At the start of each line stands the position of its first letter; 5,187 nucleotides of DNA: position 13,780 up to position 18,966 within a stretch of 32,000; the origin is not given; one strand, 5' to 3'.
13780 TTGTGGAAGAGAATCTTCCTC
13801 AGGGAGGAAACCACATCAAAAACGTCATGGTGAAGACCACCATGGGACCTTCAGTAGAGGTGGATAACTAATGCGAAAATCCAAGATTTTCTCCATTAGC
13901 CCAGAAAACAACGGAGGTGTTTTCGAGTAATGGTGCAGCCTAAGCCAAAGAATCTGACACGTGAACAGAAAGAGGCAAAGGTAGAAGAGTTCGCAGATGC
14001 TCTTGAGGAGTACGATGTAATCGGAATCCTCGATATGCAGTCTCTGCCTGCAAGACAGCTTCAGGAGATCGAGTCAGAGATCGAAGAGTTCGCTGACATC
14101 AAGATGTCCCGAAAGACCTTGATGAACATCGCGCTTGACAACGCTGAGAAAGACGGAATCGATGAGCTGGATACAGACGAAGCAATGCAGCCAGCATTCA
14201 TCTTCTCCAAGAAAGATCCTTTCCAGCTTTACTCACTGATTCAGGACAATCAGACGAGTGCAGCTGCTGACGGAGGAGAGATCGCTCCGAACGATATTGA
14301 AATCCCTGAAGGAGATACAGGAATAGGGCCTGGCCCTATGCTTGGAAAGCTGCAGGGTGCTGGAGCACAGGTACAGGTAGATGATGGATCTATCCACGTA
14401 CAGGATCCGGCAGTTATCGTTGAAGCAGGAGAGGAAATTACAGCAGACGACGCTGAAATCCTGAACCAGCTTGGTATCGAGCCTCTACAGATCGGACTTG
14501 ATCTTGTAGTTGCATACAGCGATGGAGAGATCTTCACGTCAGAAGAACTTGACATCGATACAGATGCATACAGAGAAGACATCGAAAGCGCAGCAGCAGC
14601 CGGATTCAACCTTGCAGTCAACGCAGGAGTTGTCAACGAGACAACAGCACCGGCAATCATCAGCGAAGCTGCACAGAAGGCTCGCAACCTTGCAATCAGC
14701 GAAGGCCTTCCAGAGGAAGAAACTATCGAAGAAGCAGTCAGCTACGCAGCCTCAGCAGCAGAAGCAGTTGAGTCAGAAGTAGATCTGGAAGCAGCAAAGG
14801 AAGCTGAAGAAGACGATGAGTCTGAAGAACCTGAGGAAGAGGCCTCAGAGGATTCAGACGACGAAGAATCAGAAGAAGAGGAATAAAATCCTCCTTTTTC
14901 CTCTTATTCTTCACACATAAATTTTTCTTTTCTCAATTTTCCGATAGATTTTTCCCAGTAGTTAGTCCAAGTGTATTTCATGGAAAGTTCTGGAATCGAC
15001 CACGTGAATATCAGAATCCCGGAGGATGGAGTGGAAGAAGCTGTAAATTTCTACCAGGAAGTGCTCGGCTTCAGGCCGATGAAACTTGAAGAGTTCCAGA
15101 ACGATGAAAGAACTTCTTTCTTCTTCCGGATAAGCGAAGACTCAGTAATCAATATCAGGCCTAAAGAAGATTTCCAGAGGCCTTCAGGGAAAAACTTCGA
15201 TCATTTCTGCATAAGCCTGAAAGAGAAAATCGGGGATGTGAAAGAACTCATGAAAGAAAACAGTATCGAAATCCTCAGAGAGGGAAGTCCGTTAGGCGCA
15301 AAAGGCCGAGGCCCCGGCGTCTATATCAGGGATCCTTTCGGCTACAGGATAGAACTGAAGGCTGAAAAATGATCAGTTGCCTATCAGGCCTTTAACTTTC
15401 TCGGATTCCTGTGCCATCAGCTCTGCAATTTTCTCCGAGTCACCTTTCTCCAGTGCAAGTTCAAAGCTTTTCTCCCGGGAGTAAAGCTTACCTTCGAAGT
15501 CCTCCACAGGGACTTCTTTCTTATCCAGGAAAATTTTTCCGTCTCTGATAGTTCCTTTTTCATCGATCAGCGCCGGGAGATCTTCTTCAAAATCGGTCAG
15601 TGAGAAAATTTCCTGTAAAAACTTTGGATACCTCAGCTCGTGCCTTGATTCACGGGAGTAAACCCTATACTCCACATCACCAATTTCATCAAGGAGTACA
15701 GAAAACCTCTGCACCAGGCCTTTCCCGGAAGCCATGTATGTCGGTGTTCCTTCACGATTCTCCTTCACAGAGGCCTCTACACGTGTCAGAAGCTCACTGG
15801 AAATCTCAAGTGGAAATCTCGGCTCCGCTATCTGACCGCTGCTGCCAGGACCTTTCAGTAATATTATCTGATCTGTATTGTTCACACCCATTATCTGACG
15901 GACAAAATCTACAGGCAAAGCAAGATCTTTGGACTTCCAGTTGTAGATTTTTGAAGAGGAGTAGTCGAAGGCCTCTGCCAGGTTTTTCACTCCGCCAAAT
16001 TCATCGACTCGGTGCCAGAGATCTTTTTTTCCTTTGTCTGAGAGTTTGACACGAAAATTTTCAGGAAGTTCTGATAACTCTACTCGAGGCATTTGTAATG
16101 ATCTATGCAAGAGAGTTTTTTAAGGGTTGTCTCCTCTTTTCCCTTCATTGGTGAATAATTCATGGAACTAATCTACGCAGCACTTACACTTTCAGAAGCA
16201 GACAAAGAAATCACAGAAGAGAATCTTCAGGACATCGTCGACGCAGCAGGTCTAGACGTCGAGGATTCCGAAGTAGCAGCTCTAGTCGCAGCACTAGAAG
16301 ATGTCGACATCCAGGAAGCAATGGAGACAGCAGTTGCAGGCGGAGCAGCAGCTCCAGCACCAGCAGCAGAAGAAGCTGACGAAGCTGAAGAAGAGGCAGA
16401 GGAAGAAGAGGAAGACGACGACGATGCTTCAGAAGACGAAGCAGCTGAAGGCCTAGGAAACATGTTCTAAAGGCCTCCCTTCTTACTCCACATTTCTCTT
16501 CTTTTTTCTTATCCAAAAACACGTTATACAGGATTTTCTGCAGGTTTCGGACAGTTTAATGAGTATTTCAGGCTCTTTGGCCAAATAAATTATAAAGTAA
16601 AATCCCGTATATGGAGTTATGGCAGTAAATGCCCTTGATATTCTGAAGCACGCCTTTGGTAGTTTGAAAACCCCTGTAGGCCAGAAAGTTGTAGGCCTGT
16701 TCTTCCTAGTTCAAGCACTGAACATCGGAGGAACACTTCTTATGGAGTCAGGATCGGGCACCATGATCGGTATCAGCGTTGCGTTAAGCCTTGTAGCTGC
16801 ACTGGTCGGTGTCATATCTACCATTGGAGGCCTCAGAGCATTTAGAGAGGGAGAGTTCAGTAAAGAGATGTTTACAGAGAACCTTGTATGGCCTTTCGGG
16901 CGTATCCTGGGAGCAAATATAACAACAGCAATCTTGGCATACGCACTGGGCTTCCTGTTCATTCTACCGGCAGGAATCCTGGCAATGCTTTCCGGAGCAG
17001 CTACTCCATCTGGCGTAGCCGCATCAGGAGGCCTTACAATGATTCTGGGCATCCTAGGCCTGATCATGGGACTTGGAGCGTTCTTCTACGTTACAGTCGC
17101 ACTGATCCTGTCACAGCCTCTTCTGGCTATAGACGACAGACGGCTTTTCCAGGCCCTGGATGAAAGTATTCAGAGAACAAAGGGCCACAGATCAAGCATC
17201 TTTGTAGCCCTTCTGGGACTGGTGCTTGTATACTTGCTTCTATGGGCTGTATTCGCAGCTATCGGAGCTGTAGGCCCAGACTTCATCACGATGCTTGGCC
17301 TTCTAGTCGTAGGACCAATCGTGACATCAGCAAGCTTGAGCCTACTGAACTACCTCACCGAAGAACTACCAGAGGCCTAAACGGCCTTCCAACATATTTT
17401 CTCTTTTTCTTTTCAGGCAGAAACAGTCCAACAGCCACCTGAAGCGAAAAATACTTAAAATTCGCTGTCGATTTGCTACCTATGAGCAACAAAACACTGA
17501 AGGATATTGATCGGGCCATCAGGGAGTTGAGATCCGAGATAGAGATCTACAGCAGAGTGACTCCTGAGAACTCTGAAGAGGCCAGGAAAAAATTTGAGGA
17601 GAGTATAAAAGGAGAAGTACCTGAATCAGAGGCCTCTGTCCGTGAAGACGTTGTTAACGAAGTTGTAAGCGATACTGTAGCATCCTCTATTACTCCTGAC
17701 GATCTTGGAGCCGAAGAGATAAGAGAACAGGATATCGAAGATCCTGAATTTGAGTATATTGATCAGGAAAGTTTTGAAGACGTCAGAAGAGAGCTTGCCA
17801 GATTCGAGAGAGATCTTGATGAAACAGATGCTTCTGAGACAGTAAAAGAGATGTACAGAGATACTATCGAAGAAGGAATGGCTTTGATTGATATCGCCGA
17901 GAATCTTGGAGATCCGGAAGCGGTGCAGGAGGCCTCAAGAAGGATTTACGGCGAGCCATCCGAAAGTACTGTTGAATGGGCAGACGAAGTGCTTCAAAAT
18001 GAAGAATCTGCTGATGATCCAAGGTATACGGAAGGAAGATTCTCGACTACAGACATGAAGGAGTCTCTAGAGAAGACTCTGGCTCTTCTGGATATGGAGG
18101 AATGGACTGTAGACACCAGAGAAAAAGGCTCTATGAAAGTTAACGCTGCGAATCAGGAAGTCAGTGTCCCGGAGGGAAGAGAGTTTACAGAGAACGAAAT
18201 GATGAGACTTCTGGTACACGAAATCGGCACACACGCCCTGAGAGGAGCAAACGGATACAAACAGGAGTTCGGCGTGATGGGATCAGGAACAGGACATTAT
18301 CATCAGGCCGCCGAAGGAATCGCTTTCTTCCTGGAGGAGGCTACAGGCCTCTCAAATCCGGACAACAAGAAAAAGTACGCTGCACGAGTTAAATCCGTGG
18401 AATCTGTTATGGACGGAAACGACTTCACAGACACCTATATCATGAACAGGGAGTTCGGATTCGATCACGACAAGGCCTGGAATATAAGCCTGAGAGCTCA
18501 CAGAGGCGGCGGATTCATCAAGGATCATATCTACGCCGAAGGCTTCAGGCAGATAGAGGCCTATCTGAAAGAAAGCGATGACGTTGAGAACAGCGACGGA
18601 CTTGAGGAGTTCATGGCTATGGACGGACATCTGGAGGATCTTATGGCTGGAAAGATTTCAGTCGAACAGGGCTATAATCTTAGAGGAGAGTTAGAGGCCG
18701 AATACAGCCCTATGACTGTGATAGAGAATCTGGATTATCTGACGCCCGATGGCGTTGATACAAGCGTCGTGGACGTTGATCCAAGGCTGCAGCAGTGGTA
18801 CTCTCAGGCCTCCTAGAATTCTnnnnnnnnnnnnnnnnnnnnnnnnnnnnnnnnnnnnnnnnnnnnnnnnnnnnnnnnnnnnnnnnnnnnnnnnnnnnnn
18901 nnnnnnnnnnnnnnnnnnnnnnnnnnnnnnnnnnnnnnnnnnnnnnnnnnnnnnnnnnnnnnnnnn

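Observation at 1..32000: AGGCCT is a highly iterated palindrome: about 129 copies in 32 kb, roughly 20-fold above the composition expectation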

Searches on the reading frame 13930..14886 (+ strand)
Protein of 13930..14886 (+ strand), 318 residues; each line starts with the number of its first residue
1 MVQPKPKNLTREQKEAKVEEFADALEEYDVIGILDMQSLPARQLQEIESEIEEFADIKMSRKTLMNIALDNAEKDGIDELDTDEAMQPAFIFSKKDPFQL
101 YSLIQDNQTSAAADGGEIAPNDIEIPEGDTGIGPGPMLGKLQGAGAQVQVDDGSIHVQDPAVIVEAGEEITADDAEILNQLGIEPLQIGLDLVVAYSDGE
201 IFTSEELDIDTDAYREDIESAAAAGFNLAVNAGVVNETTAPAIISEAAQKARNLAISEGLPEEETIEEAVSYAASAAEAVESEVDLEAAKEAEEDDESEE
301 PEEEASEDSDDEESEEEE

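Call 8: search_protein_families(library=pfam, proteins=[window:13930-14886:+])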
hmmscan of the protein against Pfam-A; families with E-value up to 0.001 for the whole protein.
window:13930-14886:+ (318 aa): 2 families
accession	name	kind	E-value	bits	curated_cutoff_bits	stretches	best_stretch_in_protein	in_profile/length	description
PF00466.25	Ribosomal_L10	-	1.3e-18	67.4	22.8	1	10-107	2-98/100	Ribosomal protein L10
PF17777.6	RL10P_insert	-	1.7e-14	53.9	29.1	1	116-183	4-71/71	Insertion domain in 60S ribosomal protein L10P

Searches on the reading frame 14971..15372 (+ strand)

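Call 23: search_protein_families(library=pfam, proteins=[window:14971-15372:+], max_evalue=0.01)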
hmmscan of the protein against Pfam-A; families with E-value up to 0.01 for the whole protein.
window:14971-15372:+ (133 aa): 2 families
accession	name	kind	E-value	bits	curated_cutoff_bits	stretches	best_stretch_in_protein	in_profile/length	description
PF00903.31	Glyoxalase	-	7.1e-10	39.8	20.6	1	8-129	1-121/121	Glyoxalase/Bleomycin resistance protein/Dioxygenase superfamily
PF22677.2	Ble-like_N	-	0.0019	18.4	24.5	1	12-35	3-26/41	Bleomycin resistance protein-like N-terminal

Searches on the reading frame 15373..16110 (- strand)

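Call 22: search_protein_families(library=pfam, proteins=[window:15373-16110:-], max_evalue=0.01)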
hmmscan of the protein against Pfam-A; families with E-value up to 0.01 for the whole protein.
window:15373-16110:- (245 aa): 1 family
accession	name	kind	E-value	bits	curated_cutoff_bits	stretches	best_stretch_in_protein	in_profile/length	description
PF15943.11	YdaS_toxin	-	0.0013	19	30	1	35-73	5-43/65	Bacterial toxin YdaS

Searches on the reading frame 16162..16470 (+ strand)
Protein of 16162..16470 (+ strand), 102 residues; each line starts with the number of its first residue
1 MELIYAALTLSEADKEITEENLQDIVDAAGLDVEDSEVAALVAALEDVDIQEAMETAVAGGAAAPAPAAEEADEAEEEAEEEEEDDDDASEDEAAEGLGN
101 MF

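Call 23: search_protein_families(library=pfam, proteins=[window:16162-16470:+], max_evalue=0.01)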
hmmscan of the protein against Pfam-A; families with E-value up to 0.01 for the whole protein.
window:16162-16470:+ (102 aa): 1 family
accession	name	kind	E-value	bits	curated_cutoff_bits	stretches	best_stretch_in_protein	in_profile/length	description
PF00428.24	Ribosomal_60s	-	1.3e-12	48.5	28.1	1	16-91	1-80/88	60s Acidic ribosomal protein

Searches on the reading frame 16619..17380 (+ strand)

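Call 22: search_protein_families(library=pfam, proteins=[window:16619-17380:+], max_evalue=0.01)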
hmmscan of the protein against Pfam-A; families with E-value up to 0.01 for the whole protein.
window:16619-17380:+ (253 aa): 1 family
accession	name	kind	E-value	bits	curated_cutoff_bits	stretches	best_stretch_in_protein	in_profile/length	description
PF10110.14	GPDPase_memb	-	5.2e-06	25.9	29.6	1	144-215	164-235/321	Membrane domain of glycerophosphoryl diester phosphodiesterase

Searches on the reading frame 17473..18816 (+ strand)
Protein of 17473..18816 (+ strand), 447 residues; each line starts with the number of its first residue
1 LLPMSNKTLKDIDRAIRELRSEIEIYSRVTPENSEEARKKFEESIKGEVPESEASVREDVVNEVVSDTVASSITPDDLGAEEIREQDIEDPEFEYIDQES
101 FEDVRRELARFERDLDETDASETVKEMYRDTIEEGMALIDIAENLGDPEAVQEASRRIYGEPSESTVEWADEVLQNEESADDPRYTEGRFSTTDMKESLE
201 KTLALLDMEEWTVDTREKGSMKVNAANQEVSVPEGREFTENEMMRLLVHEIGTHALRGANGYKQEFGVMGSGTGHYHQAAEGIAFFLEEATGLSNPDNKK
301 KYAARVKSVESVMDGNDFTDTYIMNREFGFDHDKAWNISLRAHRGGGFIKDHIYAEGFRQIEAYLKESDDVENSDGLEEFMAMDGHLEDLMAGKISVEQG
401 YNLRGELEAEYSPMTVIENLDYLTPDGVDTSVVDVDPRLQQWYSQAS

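Call 8: search_protein_families(library=pfam, proteins=[window:17473-18816:+])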
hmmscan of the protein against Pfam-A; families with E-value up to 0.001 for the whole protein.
window:17473-18816:+ (447 aa): 1 family
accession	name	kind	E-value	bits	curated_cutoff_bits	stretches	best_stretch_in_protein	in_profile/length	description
PF08014.17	MATCAP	-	3.3e-46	158.4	27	1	89-378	10-313/365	Microtubule-associated tyrosine carboxypeptidase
